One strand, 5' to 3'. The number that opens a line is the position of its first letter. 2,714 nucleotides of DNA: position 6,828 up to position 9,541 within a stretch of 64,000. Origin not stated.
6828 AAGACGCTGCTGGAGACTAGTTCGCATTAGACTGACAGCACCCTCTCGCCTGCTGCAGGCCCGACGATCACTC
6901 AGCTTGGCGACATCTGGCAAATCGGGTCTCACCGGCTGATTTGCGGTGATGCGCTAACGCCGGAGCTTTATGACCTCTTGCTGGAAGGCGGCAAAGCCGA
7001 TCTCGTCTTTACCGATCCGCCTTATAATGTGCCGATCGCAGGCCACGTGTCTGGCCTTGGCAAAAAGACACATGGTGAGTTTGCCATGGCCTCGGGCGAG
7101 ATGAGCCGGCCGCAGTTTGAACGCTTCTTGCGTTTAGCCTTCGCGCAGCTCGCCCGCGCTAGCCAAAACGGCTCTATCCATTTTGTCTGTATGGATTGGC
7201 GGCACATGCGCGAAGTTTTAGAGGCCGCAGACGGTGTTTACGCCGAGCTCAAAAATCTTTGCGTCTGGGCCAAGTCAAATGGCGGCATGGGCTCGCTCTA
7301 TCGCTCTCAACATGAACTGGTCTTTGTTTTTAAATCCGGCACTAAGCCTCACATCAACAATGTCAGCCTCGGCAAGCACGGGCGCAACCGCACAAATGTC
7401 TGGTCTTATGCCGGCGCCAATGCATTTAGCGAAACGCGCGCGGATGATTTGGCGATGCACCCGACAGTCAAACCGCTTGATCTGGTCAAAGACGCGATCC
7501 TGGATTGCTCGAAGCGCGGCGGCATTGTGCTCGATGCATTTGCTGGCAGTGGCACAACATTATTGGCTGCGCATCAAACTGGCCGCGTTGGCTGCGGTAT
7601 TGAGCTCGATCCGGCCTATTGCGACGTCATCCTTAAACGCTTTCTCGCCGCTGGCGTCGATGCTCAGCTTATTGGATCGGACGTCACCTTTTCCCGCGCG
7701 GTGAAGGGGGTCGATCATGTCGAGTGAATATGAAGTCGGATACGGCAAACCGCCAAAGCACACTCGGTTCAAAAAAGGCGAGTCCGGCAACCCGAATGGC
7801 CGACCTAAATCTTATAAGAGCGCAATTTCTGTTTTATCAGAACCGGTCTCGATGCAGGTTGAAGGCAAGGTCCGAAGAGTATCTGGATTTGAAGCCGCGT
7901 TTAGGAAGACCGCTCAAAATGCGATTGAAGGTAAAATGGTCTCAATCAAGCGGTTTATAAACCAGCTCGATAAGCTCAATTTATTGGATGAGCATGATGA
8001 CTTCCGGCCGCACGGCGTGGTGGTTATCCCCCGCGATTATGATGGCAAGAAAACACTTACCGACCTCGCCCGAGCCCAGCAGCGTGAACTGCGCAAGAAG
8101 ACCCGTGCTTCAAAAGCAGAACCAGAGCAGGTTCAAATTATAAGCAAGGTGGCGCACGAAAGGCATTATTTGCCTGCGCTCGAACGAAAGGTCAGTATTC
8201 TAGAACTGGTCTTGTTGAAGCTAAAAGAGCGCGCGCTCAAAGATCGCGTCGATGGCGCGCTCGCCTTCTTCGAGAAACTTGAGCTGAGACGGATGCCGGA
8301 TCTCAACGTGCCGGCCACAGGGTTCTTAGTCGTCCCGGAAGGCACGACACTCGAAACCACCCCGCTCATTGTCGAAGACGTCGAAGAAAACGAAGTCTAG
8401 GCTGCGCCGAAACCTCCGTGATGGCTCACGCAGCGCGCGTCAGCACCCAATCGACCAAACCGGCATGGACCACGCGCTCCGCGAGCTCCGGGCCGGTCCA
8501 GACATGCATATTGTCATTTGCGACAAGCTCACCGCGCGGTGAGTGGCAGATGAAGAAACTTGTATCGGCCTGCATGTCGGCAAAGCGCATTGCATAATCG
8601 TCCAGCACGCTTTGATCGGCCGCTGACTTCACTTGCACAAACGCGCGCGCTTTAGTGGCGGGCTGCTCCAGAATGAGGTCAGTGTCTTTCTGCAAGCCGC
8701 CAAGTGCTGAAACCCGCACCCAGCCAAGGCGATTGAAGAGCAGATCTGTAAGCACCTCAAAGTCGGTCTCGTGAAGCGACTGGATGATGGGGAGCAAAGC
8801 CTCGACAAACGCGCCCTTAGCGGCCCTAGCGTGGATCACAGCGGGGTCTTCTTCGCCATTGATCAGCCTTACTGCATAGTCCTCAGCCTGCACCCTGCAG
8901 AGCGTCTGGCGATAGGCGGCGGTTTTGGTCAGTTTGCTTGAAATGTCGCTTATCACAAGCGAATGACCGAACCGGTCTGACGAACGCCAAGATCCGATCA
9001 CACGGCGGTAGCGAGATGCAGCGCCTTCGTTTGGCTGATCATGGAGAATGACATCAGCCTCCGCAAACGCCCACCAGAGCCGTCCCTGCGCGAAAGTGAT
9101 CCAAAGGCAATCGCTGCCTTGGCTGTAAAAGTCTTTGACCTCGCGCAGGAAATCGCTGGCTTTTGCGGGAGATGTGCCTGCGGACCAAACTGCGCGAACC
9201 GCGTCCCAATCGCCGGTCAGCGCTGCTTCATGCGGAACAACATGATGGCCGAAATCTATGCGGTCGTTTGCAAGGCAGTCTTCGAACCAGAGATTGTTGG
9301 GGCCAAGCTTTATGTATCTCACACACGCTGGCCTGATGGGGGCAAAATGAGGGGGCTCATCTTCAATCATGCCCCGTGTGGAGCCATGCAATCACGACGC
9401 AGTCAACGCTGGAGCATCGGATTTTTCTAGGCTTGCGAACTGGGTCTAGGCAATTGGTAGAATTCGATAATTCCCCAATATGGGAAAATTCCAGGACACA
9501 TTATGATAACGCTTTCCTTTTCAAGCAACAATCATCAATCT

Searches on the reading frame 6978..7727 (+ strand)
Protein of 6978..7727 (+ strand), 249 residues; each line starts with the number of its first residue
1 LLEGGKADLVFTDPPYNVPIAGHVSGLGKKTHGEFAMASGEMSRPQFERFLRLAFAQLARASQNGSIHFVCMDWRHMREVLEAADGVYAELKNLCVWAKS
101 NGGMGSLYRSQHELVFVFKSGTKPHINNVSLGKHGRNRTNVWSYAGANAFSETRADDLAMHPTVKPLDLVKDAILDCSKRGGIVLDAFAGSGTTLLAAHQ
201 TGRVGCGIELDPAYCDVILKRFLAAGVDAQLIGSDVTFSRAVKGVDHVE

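Call 11: search_protein_families(library=pfam, proteins=[window:6978-7727:+])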
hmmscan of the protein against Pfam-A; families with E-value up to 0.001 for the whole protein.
window:6978-7727:+ (249 aa): 1 family
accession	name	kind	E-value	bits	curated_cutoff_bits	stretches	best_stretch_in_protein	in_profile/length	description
PF01555.25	N6_N4_Mtase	-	2.4e-30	106.6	26.7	1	8-218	2-219/221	DNA methylase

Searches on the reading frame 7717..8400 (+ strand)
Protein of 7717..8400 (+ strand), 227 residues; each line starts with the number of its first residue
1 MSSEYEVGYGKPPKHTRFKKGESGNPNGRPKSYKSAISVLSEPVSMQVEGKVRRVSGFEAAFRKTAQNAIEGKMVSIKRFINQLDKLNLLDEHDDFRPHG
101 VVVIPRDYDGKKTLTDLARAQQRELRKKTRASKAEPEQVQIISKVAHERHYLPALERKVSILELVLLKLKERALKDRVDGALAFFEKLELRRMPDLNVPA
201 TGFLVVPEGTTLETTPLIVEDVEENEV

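Call 11: search_protein_families(library=pfam, proteins=[window:7717-8400:+])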
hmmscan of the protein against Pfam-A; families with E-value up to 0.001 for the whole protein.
window:7717-8400:+ (227 aa): 1 family
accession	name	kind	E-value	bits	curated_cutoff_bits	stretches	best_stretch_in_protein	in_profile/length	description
PF18932.5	DUF5681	-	2.8e-18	66.7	27.5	1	14-85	1-73/77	Family of unknown function (DUF5681)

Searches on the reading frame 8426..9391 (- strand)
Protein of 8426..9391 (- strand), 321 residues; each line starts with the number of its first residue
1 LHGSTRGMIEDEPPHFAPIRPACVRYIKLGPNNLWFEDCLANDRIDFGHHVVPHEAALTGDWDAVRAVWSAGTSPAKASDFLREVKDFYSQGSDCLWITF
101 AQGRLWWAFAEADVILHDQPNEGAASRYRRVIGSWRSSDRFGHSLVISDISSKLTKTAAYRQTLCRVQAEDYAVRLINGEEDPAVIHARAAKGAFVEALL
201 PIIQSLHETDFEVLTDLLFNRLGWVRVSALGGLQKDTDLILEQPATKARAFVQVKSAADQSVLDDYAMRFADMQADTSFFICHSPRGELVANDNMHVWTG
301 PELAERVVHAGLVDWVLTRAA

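Call 11: search_protein_families(library=pfam, proteins=[window:8426-9391:-])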
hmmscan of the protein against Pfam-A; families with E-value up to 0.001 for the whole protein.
window:8426-9391:- (321 aa): 1 family
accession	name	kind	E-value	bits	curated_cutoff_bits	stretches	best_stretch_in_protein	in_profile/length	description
PF04471.18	Mrr_cat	-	0.00029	21.4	21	1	204-284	2-87/115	Restriction endonuclease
